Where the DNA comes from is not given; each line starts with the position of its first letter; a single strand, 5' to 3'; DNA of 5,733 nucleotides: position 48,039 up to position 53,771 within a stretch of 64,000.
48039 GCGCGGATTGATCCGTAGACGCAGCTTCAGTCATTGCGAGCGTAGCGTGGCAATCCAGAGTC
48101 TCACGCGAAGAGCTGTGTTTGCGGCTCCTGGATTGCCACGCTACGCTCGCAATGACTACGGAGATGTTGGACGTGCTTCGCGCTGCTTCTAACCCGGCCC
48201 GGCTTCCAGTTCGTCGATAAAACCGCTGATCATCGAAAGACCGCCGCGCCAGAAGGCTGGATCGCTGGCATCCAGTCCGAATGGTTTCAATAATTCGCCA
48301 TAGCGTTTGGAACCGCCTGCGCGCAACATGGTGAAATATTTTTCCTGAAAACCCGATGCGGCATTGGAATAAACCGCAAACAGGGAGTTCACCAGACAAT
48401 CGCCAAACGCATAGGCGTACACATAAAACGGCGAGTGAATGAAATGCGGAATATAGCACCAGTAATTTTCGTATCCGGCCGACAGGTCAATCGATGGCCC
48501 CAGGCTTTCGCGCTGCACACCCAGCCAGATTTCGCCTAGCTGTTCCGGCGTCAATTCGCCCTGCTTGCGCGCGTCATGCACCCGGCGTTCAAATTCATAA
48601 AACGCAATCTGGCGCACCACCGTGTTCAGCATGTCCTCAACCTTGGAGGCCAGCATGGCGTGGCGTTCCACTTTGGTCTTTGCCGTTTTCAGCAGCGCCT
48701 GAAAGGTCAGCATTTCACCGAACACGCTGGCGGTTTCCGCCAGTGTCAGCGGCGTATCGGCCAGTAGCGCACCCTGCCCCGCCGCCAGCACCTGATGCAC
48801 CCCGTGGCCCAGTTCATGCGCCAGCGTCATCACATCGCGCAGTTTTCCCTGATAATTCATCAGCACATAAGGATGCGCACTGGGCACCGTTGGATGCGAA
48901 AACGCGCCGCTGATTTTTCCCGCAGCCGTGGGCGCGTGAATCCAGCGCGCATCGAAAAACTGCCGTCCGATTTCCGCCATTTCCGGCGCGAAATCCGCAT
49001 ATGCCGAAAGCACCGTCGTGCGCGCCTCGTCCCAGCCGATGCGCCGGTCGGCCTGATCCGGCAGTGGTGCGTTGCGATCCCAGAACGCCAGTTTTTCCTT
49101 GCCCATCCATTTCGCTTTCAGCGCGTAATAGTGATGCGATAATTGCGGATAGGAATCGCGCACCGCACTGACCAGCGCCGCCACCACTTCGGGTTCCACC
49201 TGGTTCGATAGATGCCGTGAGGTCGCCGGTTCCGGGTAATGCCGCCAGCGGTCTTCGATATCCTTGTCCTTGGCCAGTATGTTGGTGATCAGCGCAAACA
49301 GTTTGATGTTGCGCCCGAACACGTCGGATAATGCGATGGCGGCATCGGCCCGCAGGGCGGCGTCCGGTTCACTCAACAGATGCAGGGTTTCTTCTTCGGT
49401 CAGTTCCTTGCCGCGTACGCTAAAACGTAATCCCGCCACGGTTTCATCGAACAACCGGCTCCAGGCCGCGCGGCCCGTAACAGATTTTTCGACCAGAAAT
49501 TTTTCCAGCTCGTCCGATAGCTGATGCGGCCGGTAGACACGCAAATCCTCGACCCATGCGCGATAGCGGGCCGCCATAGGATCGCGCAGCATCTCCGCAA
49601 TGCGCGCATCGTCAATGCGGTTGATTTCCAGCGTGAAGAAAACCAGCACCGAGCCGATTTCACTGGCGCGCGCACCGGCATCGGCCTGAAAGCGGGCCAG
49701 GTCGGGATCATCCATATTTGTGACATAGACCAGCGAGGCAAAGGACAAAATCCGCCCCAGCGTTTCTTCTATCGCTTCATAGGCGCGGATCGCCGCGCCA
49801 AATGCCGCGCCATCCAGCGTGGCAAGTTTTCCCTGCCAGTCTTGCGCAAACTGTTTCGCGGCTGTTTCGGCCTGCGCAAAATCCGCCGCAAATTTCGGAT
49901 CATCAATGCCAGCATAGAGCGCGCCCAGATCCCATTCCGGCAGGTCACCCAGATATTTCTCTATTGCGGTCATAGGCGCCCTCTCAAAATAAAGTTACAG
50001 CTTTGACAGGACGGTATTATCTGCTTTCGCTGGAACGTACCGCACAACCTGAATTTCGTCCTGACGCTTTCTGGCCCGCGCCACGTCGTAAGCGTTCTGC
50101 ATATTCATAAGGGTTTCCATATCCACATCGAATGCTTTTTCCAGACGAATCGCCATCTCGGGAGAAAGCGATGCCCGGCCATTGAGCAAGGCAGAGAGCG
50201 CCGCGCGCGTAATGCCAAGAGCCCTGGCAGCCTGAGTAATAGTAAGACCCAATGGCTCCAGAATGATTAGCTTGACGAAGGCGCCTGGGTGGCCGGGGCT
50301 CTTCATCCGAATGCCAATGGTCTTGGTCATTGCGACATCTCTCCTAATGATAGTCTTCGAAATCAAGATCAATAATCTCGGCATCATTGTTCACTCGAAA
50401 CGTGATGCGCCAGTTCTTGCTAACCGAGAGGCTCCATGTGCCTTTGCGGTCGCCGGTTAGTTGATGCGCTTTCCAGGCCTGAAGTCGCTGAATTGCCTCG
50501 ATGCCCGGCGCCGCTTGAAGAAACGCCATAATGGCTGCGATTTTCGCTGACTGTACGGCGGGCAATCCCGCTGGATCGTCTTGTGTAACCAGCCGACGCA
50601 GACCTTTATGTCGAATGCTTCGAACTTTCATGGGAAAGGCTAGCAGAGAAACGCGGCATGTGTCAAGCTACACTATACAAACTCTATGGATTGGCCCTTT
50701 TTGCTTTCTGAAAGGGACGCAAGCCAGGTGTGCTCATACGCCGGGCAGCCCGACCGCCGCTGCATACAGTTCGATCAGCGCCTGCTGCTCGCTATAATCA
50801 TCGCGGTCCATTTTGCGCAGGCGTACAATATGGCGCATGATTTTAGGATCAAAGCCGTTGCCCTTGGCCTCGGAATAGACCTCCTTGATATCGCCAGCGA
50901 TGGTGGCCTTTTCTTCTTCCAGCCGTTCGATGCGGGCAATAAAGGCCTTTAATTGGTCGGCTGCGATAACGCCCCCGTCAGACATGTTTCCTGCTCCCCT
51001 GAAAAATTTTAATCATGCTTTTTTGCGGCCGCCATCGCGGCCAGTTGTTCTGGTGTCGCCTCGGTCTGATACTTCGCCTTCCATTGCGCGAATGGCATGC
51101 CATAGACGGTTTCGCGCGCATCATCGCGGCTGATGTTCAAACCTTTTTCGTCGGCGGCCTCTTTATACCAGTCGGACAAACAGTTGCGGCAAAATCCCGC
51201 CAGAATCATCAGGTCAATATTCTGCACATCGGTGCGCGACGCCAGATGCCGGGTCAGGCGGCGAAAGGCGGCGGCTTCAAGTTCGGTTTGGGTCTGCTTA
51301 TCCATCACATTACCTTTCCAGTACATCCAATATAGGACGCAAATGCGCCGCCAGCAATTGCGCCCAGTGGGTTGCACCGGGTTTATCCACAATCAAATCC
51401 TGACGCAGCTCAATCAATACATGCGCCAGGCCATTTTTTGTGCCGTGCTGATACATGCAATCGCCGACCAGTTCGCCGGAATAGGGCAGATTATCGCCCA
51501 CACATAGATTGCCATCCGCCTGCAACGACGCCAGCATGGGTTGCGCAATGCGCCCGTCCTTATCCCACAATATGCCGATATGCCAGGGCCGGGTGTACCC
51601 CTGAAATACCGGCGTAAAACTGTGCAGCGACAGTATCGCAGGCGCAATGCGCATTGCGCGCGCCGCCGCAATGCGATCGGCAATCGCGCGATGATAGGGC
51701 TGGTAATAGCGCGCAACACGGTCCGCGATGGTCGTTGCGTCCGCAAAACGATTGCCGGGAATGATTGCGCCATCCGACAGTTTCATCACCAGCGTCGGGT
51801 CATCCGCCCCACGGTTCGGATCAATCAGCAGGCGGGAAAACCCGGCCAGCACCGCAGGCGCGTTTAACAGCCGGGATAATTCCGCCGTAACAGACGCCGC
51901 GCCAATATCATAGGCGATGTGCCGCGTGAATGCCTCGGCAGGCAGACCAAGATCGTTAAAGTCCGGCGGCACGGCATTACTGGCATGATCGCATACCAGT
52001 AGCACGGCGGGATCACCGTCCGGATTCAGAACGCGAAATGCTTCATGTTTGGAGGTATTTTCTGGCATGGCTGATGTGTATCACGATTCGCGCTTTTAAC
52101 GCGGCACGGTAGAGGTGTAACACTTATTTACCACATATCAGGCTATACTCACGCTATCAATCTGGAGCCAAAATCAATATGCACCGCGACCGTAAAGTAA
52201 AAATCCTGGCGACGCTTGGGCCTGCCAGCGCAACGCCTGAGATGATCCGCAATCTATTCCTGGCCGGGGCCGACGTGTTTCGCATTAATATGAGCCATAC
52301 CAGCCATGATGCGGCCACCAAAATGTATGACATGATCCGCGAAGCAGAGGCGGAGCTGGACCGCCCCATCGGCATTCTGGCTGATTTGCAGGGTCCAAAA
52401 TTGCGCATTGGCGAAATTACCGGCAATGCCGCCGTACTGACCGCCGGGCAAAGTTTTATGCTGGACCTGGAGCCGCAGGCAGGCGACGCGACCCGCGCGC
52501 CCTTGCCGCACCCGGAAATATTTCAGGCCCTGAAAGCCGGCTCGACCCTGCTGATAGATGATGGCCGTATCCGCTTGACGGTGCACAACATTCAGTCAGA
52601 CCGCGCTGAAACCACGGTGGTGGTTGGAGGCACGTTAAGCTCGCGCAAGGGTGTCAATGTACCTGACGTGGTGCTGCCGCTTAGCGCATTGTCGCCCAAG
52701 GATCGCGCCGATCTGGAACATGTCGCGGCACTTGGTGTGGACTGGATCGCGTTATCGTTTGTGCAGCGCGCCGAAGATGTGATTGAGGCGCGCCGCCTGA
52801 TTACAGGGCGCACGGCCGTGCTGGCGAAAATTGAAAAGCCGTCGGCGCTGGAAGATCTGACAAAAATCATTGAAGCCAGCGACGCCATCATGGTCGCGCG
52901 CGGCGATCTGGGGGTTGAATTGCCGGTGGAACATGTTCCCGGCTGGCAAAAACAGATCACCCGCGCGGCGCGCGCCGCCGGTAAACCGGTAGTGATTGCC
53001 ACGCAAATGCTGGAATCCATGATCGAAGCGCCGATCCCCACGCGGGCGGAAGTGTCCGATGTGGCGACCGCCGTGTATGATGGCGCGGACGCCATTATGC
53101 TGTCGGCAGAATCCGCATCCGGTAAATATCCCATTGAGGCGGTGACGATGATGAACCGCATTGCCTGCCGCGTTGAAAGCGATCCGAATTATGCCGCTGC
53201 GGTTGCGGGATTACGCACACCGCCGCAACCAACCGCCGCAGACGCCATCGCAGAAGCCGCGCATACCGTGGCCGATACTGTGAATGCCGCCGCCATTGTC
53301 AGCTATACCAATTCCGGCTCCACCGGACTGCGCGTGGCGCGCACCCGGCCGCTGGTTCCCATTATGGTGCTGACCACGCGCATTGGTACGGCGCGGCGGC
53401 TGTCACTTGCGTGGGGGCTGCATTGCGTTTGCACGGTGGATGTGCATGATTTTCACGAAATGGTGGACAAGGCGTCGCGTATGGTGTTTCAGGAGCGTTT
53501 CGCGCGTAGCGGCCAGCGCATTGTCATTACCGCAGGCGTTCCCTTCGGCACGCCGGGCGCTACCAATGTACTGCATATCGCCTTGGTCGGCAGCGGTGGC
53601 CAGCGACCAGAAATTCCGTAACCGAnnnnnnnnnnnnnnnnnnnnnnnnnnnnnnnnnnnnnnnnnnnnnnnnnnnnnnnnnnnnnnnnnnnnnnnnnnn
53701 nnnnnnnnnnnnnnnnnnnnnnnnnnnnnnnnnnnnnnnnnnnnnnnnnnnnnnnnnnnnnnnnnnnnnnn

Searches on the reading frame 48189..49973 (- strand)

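Call 61: search_protein_families(library=pfam, proteins=[window:48189-49973:-], max_evalue=0.00001)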
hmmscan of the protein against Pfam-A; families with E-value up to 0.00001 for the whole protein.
window:48189-49973:- (594 aa): 2 families
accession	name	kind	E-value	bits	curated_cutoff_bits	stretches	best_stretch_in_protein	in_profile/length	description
PF01432.26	Peptidase_M3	-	2.7e-39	136.2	27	1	199-575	2-451/457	Peptidase family M3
PF08439.15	Peptidase_M3_N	-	1.6e-20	73.5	25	1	116-184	1-70/70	Oligopeptidase F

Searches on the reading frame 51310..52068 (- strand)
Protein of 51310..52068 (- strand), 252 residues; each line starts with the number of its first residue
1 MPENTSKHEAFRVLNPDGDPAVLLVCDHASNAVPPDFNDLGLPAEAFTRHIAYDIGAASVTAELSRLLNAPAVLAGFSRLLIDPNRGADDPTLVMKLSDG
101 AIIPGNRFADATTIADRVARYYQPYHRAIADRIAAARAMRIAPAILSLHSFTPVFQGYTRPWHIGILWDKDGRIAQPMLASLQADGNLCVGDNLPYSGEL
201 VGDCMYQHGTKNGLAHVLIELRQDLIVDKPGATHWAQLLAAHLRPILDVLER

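Call 71: search_protein_families(library=pfam, proteins=[window:51310-52068:-], max_evalue=0.00001)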
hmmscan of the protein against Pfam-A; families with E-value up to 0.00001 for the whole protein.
window:51310-52068:- (252 aa): 1 family
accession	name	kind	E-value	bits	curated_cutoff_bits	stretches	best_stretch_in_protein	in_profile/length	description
PF05013.17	FGase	-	7.3e-46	157.5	28.9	1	22-226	3-218/219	N-formylglutamate amidohydrolase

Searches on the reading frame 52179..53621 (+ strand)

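Call 71: search_protein_families(library=pfam, proteins=[window:52179-53621:+], max_evalue=0.00001)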
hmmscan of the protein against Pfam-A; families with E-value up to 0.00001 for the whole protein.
window:52179-53621:+ (480 aa): 2 families
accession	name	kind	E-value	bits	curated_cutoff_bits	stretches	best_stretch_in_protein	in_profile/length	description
PF00224.27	PK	-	2.2e-100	336.4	30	1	5-322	2-328/328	Pyruvate kinase, barrel domain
PF02887.21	PK_C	-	2.5e-31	108.6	28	1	355-467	1-113/114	Pyruvate kinase, alpha/beta domain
